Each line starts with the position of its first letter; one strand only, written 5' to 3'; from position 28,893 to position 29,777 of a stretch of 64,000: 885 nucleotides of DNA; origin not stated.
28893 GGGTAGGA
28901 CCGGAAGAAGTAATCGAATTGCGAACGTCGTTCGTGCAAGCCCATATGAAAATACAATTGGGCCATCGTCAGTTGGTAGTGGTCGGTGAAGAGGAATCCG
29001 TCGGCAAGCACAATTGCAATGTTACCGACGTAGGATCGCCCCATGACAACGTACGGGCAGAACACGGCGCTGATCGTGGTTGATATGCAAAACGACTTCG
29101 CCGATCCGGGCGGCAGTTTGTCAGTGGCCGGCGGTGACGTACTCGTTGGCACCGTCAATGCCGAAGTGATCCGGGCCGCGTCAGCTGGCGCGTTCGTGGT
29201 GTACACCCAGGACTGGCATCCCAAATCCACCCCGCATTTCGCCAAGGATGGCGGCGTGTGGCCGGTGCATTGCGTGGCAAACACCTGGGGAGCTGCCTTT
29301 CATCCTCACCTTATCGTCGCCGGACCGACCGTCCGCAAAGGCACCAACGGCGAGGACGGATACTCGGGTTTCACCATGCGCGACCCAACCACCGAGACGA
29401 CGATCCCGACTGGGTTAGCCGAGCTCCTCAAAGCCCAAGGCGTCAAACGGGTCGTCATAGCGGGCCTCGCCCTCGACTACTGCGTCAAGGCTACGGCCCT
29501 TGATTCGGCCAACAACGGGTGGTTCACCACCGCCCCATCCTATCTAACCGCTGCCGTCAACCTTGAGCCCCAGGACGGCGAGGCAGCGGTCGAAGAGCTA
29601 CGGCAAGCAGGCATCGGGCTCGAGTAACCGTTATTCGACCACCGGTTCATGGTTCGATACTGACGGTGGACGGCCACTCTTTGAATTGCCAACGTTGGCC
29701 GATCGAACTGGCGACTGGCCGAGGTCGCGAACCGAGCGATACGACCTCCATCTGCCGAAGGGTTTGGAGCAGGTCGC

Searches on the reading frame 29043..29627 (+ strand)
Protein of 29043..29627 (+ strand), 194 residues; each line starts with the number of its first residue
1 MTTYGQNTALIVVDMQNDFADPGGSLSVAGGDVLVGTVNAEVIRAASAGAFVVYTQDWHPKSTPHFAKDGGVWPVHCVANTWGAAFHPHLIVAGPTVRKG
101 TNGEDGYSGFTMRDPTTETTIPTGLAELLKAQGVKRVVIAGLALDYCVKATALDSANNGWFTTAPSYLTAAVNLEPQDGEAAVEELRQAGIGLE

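Call 24: find_homologous_proteins(query=window:29043-29627:+, max_evalue=1e-30)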
Query window:29043-29627:+ (194 aa): 7996 proteins with E <= 1e-30 among 8000 candidates; the best 120 are listed.
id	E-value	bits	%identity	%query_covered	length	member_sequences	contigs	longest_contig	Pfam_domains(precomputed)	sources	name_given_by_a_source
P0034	3.4e-120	417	95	100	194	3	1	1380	PF00857.27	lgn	-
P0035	2.4e-105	368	82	100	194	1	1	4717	PF00857.27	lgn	-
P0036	2.4e-93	329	75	100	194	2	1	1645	PF00857.27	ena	-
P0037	3.0e-93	329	75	100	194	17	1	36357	PF00857.27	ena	-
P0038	3.6e-93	329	75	100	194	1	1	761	PF00857.27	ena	-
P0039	5.9e-93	328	75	98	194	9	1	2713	PF00857.27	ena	-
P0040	6.8e-92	324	74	98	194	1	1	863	PF00857.27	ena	-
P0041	8.9e-92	324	73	99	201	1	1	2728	PF00857.27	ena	-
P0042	3.2e-90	319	73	98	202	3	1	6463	PF00857.27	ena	-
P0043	4.2e-90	319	74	98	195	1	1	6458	PF00857.27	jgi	jgi:nicotinamidase/pyrazinamidase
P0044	4.2e-89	315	73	98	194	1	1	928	PF00857.27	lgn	-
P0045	5.2e-89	315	73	92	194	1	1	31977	PF00857.27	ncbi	-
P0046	2.8e-86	306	71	98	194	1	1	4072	PF00857.27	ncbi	-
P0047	2.9e-85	303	71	98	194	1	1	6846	PF00857.27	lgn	-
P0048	3.4e-85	303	70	98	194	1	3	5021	PF00857.27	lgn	-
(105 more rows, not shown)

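Call 27: find_encoding_contigs(protein=P0037, flank=10000, max_places=3)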
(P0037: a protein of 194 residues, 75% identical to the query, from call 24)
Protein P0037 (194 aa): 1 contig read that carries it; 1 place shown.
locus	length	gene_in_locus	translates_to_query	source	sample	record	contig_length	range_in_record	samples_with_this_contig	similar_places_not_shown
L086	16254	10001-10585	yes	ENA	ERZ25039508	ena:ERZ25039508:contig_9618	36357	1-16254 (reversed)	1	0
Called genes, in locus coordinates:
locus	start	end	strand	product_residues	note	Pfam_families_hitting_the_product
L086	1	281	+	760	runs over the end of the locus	PF00668:Condensation, PF00501:AMP-binding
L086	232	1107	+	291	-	PF00501:AMP-binding, PF13193:AMP-binding_C, PF00550:PP-binding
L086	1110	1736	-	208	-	-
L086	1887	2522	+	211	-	PF00685:Sulfotransfer_1, PF13469:Sulfotransfer_3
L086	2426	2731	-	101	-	-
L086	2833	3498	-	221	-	PF04101:Glyco_tran_28_C, PF06722:EryCIII-like_C, PF00201:UDPGT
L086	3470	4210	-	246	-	-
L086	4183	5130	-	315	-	PF00685:Sulfotransfer_1, PF13469:Sulfotransfer_3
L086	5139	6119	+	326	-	-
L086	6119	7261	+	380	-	PF13439:Glyco_transf_4, PF13579:Glyco_trans_4_4, PF20706:GT4-conflict, PF00534:Glycos_transf_1, PF13692:Glyco_trans_1_4, PF13524:Glyco_trans_1_2 (weak)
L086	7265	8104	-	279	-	PF00685:Sulfotransfer_1 (weak), PF13469:Sulfotransfer_3 (weak)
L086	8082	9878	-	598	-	PF00664:ABC_membrane, PF09818:ABC_ATPase (faint), PF00005:ABC_tran, PF02463:SMC_N (faint), PF13401:AAA_22 (faint), PF13555:AAA_29 (weak)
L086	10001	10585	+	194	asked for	PF00857:Isochorismatase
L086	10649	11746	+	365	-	-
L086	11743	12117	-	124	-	-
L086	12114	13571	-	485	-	PF00512:HisKA, PF02518:HATPase_c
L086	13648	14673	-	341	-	PF08240:ADH_N, PF16912:Glu_dehyd_C, PF00107:ADH_zinc_N, PF13602:ADH_zinc_N_2 (weak)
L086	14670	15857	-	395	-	PF00155:Aminotran_1_2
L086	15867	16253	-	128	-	?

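Call 28: find_encoding_contigs(protein=P0045, flank=10000, max_places=3)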
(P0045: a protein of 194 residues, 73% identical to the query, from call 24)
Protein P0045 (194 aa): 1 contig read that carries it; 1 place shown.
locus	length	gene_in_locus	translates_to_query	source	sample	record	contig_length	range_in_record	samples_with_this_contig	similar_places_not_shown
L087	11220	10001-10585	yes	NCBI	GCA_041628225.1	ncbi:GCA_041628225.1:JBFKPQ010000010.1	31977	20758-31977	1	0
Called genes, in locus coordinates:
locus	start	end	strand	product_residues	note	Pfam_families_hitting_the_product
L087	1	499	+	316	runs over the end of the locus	PF01476:LysM, PF22310:NMB0315_dom_I (faint), PF23446:LysM1_NFP_LYK (faint), PF23472:LysM2_CERK1_LYK3_4_5 (faint), PF01476:LysM, PF23473:LysM3_LYK4_5 (weak), PF01476:LysM, PF01551:Peptidase_M23, +1 more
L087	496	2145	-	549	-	PF05960:DUF885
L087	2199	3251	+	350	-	PF01636:APH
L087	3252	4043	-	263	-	PF01975:SurE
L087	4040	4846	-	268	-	PF01555:N6_N4_Mtase, PF06325:PrmA (weak)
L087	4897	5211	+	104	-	PF03992:ABM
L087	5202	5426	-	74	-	PF01176:eIF-1a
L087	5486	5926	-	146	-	-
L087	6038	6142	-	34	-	-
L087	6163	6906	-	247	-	PF21946:LppM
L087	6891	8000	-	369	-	PF09587:PGA_cap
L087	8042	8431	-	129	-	PF00581:Rhodanese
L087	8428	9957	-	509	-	PF17767:NAPRTase_N, PF17956:NAPRTase_C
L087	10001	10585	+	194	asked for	PF00857:Isochorismatase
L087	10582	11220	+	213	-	?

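Call 30: find_encoding_contigs(protein=P0035, flank=10000, max_places=3)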
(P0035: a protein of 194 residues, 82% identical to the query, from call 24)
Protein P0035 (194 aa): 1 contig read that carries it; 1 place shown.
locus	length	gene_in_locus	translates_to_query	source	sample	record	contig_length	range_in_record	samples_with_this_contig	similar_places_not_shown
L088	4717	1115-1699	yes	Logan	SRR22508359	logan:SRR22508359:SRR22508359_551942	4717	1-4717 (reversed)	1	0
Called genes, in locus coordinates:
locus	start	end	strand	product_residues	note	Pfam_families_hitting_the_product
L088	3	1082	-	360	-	?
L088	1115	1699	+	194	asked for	PF00857:Isochorismatase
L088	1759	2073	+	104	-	-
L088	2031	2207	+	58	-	-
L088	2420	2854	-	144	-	-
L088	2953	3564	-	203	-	PF00440:TetR_N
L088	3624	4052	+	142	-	PF10604:Polyketide_cyc2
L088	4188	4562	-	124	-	PF13473:Cupredoxin_1 (weak)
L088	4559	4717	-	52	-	?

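Call 54: search_protein_families(library=pfam, proteins=[L086:10649-11746:+], max_evalue=0.001)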
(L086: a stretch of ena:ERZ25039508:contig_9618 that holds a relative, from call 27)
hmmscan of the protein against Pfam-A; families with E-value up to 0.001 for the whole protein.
L086:10649-11746:+ (365 aa): 0 families

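Call 83: search_protein_families(library=pfam, proteins=[L086:11743-12117:-, L088:1759-2073:+], max_evalue=0.01)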
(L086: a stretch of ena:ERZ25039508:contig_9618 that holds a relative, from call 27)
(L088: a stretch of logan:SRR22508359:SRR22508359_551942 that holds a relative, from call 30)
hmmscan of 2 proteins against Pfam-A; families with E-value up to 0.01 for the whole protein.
L086:11743-12117:- (124 aa): 1 family
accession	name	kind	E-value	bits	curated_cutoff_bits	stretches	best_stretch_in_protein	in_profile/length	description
PF13473.12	Cupredoxin_1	-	0.00051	20.5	27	1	46-108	46-103/104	Cupredoxin-like domain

L088:1759-2073:+ (104 aa): 0 families
